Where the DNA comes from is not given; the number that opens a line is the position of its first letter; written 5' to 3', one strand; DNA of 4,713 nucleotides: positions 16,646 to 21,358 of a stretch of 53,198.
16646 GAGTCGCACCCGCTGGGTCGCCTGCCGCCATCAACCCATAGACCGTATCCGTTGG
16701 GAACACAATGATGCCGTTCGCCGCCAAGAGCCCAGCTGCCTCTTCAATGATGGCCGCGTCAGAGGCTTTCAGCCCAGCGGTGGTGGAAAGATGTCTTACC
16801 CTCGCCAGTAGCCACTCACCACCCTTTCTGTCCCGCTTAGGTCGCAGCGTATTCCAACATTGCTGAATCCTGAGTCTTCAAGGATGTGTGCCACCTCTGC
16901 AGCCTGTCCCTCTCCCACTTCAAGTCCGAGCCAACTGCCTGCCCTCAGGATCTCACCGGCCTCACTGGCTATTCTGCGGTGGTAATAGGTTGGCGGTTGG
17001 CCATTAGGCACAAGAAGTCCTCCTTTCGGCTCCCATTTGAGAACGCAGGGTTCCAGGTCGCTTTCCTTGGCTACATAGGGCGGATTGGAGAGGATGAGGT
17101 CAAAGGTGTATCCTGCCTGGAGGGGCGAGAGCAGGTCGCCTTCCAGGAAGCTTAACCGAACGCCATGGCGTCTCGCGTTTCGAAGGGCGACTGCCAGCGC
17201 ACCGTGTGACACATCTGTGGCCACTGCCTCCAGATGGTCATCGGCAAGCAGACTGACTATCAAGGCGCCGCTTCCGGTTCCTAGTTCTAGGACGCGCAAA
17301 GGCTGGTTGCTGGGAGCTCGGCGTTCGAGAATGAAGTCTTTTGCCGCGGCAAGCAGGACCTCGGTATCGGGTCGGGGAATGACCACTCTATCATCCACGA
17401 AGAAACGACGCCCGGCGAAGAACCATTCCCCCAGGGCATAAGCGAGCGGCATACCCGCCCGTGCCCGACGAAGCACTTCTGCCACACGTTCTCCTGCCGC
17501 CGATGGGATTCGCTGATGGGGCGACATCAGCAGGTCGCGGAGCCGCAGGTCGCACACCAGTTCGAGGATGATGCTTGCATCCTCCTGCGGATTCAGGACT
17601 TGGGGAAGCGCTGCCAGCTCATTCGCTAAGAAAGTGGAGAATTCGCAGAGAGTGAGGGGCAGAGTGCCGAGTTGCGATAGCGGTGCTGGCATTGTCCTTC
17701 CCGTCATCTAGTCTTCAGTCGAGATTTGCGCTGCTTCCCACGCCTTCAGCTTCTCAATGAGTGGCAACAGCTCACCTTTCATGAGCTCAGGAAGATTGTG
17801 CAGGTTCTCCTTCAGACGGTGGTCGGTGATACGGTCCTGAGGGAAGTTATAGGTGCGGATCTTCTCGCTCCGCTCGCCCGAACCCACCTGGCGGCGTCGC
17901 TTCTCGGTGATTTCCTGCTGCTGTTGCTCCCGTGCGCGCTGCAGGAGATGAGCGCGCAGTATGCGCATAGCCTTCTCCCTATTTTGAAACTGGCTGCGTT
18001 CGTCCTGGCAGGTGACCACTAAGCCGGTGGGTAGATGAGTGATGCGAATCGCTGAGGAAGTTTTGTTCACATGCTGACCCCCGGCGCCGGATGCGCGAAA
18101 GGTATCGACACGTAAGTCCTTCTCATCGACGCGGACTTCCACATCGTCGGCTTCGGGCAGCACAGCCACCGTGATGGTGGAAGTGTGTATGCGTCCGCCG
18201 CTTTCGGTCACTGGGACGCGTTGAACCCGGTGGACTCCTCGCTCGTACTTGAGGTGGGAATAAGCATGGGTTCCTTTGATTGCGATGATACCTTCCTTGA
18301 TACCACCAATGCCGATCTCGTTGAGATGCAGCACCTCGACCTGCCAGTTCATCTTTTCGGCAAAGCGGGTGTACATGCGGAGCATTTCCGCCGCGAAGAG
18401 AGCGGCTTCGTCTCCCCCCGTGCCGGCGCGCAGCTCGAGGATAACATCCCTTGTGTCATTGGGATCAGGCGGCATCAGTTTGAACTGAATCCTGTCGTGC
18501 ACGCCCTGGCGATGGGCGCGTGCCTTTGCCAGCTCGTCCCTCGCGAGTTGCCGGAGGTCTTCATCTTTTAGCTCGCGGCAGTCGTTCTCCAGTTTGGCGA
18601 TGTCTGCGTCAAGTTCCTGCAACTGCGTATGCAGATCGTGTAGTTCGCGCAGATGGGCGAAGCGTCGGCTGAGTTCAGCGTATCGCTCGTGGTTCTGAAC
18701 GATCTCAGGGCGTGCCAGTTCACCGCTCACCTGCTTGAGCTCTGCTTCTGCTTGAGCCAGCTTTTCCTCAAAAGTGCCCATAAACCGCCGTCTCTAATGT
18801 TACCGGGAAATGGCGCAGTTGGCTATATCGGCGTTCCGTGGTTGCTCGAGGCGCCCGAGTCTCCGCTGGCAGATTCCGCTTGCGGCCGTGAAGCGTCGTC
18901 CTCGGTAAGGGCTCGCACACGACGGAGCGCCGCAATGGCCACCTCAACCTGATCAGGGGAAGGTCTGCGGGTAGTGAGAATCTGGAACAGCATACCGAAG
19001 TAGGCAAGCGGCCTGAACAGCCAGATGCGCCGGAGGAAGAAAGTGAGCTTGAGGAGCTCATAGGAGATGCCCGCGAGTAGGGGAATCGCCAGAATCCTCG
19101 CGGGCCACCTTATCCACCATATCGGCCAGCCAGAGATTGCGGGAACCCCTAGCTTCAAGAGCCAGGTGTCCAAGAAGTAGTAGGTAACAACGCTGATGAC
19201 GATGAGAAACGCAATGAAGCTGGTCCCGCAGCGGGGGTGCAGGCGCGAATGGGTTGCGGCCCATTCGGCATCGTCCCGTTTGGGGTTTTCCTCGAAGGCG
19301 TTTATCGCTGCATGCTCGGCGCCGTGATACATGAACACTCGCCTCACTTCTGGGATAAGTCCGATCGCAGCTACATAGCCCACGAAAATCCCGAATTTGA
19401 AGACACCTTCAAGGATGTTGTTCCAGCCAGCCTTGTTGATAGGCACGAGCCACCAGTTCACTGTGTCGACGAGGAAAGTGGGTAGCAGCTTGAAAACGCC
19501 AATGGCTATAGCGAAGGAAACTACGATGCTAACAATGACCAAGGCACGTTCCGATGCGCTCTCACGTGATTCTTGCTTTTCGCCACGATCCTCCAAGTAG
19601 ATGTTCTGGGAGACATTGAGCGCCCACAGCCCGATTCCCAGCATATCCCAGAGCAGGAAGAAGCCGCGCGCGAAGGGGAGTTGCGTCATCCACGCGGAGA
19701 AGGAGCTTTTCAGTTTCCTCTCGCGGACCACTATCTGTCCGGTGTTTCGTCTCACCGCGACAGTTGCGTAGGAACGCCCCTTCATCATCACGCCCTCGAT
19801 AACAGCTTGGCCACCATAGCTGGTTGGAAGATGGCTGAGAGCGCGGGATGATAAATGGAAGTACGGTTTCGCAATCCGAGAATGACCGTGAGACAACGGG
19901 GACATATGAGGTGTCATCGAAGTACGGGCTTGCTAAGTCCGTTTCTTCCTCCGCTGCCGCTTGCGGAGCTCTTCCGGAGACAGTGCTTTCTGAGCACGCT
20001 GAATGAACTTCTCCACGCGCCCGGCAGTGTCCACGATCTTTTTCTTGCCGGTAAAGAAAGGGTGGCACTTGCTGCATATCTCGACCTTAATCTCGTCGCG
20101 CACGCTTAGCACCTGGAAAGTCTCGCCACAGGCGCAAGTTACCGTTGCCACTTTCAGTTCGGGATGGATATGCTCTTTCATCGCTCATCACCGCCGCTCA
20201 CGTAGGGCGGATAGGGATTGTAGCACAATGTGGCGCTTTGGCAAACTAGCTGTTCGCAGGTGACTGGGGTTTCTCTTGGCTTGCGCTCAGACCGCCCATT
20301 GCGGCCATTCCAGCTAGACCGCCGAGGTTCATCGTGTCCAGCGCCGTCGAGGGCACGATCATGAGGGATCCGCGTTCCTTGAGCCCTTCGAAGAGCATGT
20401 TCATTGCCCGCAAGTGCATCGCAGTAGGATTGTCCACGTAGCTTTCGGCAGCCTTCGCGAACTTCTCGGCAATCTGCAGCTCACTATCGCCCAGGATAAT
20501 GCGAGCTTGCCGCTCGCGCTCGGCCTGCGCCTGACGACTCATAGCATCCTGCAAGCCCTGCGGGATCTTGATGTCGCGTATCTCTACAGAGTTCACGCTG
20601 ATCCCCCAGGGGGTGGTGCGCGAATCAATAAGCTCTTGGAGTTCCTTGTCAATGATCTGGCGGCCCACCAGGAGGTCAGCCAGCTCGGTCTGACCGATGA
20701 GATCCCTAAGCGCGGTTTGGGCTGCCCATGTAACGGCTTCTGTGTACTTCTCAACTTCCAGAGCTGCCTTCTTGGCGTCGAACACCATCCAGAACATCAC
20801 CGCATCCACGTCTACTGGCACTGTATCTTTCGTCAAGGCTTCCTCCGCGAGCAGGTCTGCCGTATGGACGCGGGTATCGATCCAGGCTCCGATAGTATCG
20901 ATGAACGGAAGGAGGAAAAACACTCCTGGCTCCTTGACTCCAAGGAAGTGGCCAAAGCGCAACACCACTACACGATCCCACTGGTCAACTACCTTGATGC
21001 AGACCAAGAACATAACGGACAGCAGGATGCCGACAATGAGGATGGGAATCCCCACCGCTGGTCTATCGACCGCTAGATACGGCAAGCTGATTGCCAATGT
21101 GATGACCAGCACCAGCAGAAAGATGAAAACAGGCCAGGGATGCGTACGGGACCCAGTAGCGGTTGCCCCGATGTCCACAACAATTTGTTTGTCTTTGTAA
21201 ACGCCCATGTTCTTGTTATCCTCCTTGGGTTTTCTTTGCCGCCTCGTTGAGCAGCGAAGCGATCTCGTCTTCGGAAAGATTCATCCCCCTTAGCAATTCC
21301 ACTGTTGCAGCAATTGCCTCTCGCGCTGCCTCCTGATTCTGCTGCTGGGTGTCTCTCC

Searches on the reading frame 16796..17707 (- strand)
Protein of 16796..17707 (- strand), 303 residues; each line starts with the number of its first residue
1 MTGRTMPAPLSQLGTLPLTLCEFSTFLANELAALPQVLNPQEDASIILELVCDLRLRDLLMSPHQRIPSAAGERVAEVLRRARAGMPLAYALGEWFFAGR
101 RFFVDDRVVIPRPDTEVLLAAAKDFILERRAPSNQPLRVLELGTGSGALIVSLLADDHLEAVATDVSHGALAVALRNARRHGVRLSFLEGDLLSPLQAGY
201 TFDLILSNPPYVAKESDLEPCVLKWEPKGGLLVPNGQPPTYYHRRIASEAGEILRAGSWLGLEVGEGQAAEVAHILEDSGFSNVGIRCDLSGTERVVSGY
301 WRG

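Call 8: search_protein_families(library=pfam, proteins=[window:16796-17707:-], max_evalue=0.001)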
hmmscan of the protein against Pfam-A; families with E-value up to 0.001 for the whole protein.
window:16796-17707:- (303 aa): 7 families
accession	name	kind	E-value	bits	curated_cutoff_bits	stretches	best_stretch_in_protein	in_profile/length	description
PF05175.20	MTS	-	1.5e-10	41.4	23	1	135-215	31-112/170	Methyltransferase small domain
PF13649.12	Methyltransf_25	-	9.7e-10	39.4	27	1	139-208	1-72/97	Methyltransferase domain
PF17827.6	PrmC_N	-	6.8e-09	36.6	23.4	1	37-93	15-71/71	PrmC N-terminal domain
PF13847.12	Methyltransf_31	-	1.9e-07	31.3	27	1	137-209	5-82/145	Methyltransferase domain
PF08242.18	Methyltransf_12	-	2.9e-06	28.3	30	1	140-208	1-72/98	Methyltransferase domain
PF08241.18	Methyltransf_11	-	9.5e-06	26.6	21.2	1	140-208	1-67/95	Methyltransferase domain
PF06325.19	PrmA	-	0.00024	21.1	22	1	134-208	162-233/296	Ribosomal protein L11 methyltransferase (PrmA)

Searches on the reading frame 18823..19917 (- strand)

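Call 8: search_protein_families(library=pfam, proteins=[window:18823-19917:-], max_evalue=0.001)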
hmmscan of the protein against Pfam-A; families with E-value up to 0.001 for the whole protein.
window:18823-19917:- (364 aa): 1 family
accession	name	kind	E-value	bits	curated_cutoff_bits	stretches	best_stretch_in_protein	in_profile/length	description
PF07136.16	DUF1385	-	1e-62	211.9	22.1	1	80-334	1-224/227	Protein of unknown function (DUF1385)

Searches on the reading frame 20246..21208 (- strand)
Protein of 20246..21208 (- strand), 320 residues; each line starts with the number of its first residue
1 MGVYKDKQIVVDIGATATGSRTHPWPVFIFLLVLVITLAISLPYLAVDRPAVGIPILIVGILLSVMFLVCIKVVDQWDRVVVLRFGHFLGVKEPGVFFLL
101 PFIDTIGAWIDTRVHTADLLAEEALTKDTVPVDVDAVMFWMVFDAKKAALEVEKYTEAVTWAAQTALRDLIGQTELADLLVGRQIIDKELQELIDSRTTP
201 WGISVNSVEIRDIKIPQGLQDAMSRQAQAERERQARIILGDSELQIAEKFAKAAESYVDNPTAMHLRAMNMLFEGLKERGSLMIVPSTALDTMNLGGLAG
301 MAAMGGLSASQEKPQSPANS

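Call 8: search_protein_families(library=pfam, proteins=[window:20246-21208:-], max_evalue=0.001)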
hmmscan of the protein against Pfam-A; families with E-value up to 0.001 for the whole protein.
window:20246-21208:- (320 aa): 1 family
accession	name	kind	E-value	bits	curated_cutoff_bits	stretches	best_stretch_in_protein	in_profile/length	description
PF01145.31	Band_7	-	2.6e-35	122.5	23.6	1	72-238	1-170/176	SPFH domain / Band 7 family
